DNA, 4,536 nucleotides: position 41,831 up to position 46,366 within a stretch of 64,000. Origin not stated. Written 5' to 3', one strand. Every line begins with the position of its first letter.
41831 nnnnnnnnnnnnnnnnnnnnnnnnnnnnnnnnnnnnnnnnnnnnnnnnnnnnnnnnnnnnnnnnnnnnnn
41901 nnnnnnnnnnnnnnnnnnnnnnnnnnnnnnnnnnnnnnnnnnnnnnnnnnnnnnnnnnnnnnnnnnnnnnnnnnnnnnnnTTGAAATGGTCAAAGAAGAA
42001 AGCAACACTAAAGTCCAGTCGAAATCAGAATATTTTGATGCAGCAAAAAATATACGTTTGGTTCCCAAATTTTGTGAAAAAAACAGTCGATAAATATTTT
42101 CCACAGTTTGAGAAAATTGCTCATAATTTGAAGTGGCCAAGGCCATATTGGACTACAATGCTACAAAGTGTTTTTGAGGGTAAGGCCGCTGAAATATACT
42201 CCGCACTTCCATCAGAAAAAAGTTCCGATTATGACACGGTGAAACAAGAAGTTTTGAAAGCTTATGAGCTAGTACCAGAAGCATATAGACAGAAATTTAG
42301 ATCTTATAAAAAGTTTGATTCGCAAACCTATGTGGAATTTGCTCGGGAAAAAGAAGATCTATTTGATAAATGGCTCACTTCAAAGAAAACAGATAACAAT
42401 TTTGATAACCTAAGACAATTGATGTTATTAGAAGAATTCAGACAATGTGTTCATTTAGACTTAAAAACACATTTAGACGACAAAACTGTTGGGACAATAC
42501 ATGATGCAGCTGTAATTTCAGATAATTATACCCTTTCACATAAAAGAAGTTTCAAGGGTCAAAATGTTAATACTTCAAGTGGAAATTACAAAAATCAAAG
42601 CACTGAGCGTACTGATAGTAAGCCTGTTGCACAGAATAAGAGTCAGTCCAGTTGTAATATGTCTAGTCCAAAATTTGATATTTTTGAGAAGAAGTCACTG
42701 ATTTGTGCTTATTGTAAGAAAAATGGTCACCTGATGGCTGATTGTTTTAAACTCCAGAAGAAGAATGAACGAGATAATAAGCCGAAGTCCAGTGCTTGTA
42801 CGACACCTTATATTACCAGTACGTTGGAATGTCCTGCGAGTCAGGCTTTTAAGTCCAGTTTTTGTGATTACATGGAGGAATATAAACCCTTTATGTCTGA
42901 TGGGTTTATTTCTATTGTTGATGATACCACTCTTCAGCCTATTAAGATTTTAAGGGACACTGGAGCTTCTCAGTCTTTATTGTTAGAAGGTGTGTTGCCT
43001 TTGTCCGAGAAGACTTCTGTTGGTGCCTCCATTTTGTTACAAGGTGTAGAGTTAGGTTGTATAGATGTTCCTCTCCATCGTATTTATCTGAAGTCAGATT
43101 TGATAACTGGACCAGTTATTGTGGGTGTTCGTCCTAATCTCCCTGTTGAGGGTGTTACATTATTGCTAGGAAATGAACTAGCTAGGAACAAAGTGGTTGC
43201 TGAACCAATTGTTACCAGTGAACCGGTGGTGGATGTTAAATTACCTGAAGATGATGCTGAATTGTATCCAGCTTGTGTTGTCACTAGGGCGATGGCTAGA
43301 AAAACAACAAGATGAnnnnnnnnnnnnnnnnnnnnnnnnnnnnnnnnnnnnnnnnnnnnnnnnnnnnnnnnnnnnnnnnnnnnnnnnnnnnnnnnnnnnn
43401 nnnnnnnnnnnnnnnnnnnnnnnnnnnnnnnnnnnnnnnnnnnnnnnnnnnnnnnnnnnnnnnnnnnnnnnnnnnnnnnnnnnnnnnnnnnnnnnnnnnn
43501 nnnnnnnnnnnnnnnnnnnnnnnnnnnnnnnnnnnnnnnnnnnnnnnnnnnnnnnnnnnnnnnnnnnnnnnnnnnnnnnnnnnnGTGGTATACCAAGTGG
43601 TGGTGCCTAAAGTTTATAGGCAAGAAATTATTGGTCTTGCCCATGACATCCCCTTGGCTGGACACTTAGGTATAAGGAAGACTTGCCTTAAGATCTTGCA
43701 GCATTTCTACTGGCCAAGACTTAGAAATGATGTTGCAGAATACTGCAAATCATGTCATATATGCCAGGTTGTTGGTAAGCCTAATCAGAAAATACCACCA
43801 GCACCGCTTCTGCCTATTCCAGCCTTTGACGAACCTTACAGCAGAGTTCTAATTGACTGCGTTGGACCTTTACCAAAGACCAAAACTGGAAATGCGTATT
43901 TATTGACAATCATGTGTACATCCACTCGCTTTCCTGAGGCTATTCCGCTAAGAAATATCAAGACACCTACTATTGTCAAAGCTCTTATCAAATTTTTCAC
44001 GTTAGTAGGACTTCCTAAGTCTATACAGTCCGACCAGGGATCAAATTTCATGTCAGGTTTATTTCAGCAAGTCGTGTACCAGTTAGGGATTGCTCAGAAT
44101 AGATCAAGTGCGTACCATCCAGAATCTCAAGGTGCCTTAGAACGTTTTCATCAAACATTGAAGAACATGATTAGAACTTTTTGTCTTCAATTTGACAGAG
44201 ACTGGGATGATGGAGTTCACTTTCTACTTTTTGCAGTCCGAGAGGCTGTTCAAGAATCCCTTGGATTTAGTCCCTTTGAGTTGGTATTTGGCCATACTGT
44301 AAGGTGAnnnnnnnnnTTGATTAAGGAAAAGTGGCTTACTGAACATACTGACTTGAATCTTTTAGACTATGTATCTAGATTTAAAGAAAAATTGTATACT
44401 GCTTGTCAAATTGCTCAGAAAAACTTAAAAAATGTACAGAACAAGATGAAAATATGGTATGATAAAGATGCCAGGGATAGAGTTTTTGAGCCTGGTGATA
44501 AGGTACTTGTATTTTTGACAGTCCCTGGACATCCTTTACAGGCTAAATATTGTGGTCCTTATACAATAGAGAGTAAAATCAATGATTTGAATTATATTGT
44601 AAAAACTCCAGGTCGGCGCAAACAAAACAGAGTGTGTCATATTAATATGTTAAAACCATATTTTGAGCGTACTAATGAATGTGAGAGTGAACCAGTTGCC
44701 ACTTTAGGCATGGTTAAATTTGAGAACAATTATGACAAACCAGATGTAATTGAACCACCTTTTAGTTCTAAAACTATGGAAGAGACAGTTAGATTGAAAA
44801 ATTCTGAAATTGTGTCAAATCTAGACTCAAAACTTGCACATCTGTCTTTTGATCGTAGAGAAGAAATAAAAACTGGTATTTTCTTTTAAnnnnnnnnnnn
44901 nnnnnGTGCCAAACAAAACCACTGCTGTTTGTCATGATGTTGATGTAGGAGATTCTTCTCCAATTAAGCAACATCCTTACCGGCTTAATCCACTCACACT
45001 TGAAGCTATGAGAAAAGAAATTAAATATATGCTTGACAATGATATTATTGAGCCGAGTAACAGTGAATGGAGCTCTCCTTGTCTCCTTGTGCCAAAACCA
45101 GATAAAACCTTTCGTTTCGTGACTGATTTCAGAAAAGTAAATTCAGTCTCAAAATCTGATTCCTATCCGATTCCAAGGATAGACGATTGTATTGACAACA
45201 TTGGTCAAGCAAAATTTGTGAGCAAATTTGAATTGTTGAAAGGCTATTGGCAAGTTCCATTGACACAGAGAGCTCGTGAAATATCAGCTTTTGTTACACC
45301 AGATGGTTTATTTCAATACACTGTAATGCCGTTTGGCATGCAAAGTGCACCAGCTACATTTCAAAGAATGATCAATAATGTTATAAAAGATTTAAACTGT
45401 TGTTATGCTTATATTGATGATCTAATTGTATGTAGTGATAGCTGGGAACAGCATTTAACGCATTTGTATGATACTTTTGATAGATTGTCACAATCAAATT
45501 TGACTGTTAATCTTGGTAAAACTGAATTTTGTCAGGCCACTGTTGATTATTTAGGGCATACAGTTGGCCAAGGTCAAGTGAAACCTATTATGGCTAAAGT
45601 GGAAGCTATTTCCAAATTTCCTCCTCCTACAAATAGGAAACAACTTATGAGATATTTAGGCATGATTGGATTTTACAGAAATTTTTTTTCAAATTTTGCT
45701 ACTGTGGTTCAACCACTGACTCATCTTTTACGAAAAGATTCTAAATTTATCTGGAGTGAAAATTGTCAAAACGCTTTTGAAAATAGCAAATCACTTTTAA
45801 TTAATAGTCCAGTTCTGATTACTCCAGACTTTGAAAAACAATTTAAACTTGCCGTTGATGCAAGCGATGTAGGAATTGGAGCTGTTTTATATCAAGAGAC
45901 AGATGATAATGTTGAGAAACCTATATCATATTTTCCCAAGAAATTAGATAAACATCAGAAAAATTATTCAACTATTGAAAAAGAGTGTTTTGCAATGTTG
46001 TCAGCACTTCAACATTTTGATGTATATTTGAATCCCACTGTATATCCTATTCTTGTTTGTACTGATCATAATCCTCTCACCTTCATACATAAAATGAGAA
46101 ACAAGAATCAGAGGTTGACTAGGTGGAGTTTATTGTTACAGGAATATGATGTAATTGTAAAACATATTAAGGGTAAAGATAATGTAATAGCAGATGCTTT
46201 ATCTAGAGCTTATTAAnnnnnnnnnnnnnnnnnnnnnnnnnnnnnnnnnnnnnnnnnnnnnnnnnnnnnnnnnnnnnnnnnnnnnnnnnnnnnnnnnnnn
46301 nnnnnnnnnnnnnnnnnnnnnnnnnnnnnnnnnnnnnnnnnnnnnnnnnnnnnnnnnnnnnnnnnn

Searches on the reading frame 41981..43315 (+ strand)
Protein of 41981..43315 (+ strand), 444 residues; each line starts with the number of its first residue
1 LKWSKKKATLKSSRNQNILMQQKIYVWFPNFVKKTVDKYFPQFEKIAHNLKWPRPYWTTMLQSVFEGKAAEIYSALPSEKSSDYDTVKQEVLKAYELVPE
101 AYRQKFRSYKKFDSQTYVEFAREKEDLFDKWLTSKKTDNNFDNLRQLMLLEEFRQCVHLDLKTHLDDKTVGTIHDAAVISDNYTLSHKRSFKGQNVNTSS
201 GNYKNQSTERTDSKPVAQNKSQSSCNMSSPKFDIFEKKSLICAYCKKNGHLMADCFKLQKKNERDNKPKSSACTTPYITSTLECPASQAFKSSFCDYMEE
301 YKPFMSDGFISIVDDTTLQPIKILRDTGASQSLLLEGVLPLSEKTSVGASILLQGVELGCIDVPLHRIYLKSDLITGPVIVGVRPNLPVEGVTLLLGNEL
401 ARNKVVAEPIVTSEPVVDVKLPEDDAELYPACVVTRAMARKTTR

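Call 35: search_protein_families(library=pfam, proteins=[window:41981-43315:+], max_evalue=0.001)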
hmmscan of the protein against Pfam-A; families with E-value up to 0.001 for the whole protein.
window:41981-43315:+ (444 aa): 1 family
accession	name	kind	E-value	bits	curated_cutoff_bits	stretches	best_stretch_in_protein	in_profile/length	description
PF02023.22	SCAN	-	4.4e-11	42.9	27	1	99-189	1-89/90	SCAN domain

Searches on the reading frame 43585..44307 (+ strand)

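Call 35: search_protein_families(library=pfam, proteins=[window:43585-44307:+], max_evalue=0.001)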
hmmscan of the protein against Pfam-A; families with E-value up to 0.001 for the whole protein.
window:43585-44307:+ (240 aa): 3 families
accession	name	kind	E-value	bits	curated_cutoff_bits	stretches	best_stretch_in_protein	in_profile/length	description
PF17921.7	Integrase_H2C2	-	2.1e-21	76.2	25.5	1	7-63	1-56/59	Integrase zinc binding domain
PF00665.32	rve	-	2.1e-12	47.7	32.6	1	83-179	3-102/102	Integrase core domain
PF09337.16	zf-H2C2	-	3.9e-05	24.3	25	1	27-61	5-39/39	H2C2 zinc finger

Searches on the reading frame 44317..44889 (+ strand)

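Call 35: search_protein_families(library=pfam, proteins=[window:44317-44889:+], max_evalue=0.001)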
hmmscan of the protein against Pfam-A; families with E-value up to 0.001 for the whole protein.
window:44317-44889:+ (190 aa): 2 families
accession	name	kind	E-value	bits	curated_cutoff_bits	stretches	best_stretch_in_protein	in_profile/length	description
PF22938.2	Integrase_p58_C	-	2.9e-10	40.5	27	1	80-114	1-35/35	Integrase p58, C-terminal domain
PF24626.1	SH3_Tf2-1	-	1.9e-05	25.1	30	1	72-115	18-63/64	Tf2-1-like, SH3 domain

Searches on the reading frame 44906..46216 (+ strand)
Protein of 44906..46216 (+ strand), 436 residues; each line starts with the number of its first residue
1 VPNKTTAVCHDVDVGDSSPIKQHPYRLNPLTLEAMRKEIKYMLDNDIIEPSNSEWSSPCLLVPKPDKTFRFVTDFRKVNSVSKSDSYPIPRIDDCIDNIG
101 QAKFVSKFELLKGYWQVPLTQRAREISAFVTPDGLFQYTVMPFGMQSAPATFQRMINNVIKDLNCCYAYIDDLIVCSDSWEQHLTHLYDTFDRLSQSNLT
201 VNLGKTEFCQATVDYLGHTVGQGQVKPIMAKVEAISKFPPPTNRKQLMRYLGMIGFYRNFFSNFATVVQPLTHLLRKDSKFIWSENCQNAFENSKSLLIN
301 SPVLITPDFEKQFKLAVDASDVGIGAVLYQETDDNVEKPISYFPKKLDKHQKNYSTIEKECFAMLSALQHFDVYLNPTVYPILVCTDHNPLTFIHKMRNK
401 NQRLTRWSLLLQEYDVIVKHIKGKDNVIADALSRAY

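Call 35: search_protein_families(library=pfam, proteins=[window:44906-46216:+], max_evalue=0.001)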
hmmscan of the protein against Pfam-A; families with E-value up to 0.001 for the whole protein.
window:44906-46216:+ (436 aa): 3 families
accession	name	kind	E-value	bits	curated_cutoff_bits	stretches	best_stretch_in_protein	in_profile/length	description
PF17917.7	RT_RNaseH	-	1.2e-34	119.1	24.8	1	308-414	1-105/105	RNase H-like domain found in reverse transcriptase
PF00078.32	RVT_1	-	3.2e-34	118.9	29.6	1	62-220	1-205/205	Reverse transcriptase (RNA-dependent DNA polymerase)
PF17919.7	RT_RNaseH_2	-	1.1e-33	115.7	29.8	1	283-376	1-94/100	RNase H-like domain found in reverse transcriptase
